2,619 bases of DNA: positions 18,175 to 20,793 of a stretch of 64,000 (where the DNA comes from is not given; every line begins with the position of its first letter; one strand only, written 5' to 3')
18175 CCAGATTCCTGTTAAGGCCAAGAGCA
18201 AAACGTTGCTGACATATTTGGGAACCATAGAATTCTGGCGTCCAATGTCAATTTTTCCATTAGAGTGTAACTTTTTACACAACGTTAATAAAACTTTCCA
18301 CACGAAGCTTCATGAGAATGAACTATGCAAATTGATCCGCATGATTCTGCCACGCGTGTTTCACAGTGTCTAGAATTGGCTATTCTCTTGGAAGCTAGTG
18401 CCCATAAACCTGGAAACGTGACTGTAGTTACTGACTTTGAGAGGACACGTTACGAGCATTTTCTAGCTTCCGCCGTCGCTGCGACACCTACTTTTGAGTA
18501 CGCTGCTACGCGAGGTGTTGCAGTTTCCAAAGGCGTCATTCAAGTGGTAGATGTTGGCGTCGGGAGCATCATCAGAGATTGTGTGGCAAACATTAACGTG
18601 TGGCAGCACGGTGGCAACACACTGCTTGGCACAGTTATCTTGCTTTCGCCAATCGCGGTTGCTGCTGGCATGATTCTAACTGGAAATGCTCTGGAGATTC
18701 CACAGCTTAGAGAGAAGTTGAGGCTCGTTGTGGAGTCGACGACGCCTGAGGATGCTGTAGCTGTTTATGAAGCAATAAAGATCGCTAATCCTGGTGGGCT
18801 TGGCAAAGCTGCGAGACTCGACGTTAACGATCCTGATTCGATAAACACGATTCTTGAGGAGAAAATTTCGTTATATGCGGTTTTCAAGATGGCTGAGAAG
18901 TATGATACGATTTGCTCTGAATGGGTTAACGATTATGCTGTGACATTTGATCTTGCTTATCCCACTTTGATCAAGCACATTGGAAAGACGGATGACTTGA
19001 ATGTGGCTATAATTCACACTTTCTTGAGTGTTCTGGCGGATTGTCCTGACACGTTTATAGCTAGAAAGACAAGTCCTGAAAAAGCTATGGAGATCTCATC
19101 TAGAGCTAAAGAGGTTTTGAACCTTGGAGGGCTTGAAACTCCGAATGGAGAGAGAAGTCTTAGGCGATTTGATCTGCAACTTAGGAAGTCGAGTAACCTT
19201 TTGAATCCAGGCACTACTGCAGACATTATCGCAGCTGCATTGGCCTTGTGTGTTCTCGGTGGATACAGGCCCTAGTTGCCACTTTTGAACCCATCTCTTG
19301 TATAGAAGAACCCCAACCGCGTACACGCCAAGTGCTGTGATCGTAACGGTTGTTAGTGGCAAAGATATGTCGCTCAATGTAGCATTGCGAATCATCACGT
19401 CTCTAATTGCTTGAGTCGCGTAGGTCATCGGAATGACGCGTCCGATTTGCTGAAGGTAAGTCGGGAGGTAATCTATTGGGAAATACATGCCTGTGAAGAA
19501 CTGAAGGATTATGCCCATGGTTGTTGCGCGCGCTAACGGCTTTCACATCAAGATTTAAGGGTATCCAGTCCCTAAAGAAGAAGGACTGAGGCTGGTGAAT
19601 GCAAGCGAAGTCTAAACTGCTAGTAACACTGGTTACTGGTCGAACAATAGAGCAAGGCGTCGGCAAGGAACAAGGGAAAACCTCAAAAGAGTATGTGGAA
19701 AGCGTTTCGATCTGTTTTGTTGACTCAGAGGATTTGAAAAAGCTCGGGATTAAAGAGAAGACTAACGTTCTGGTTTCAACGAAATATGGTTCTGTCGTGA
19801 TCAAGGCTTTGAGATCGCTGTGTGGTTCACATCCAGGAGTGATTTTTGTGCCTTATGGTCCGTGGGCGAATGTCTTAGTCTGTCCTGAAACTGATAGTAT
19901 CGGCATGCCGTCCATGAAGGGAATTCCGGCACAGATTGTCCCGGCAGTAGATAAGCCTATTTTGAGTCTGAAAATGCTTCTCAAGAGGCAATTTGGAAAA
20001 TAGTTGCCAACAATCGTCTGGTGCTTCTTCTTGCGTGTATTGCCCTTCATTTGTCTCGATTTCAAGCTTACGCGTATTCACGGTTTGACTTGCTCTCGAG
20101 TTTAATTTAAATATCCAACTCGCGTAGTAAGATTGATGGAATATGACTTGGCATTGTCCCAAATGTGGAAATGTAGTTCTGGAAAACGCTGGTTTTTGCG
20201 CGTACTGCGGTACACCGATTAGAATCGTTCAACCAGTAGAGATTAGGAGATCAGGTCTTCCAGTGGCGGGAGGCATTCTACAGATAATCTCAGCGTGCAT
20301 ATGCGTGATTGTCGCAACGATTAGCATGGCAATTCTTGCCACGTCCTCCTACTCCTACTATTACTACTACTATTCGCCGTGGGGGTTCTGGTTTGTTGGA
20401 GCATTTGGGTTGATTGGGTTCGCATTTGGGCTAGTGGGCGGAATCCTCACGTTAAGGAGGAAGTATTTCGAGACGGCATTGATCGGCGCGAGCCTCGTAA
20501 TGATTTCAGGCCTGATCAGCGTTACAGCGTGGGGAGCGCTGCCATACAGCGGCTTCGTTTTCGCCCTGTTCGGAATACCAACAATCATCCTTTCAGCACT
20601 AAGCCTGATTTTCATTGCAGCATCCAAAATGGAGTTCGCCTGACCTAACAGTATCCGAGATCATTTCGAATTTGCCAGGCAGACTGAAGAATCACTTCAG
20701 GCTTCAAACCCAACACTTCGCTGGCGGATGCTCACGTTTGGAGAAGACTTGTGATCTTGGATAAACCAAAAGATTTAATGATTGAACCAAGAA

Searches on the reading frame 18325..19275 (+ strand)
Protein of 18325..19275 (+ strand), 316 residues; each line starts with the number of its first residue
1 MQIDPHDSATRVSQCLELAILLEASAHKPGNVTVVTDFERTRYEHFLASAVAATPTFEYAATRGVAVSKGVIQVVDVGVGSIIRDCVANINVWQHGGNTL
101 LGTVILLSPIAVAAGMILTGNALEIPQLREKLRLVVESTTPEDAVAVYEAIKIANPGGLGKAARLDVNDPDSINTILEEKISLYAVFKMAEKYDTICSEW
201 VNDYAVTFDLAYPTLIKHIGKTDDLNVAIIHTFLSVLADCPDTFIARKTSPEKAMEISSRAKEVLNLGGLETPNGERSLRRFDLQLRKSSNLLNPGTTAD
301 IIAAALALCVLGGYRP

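Call 3: search_protein_families(library=pfam, proteins=[window:18325-19275:+], max_evalue=0.1)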
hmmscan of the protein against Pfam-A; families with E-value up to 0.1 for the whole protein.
window:18325-19275:+ (316 aa): 1 family
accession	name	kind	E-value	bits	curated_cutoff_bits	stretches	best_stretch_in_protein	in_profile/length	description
PF01874.21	CitG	-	1.5e-66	225.4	27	1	14-308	2-283/284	ATP:dephospho-CoA triphosphoribosyl transferase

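Call 4: search_protein_families(library=ncbifam, proteins=[window:18325-19275:+], max_evalue=0.1)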
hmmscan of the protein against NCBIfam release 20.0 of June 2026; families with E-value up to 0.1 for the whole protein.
window:18325-19275:+ (316 aa): 5 families
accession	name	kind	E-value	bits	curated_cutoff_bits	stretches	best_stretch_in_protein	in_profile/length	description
NF002315.0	PRK01237.1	equivalog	1.2e-12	47.7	280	1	206-308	178-278/291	triphosphoribosyl-dephospho-CoA synthase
TIGR03132.1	malonate_mdcB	equivalog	2.3e-10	40.4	282.35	1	198-308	160-268/272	triphosphoribosyl-dephospho-CoA synthase MdcB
TIGR03125.1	citrate_citG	equivalog_domain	1.4e-06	28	272.3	1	204-306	171-270/275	triphosphoribosyl-dephospho-CoA synthase CitG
NF007503.0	PRK10096.1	equivalog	1.5e-06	27.7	477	1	204-307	187-288/292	triphosphoribosyl-dephospho-CoA synthase CitG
TIGR04121.1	DEXH_lig_assoc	equivalog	0.047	11.4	850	1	69-189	463-581/804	ligase-associated DNA damage response DEXH box helicase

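Call 96: search_protein_families(library=padloc, proteins=[window:18325-19275:+], max_evalue=0.01)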
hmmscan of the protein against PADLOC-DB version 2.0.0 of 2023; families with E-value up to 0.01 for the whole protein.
window:18325-19275:+ (316 aa): 0 families

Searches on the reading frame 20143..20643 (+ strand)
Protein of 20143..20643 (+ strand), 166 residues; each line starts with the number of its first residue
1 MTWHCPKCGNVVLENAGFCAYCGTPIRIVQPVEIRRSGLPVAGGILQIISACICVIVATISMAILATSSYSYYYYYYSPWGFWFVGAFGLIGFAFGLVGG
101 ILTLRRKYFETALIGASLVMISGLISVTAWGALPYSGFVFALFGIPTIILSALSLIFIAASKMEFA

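Call 92: search_protein_families(library=pfam, proteins=[window:20143-20643:+], max_evalue=0.001)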
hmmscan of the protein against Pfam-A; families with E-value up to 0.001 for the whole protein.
window:20143-20643:+ (166 aa): 5 families
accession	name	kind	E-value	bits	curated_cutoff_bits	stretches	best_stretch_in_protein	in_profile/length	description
PF13240.11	Zn_Ribbon_1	-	3.1e-07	30.4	25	1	4-26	1-23/23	zinc-ribbon domain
PF13248.11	Zn_ribbon_3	-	5.3e-05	23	27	1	5-26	5-26/26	zinc-ribbon domain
PF12773.13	DZR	-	0.00024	21.6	27.3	1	5-23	27-45/45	Double zinc ribbon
PF24460.1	DUF7575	-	0.00024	20.8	28.5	1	2-26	3-27/28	Domain of unknown function (DUF7575)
PF09297.16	Zn_ribbon_NUD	-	0.00081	19.5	24.8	0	15-28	2-15/32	NADH pyrophosphatase zinc ribbon domain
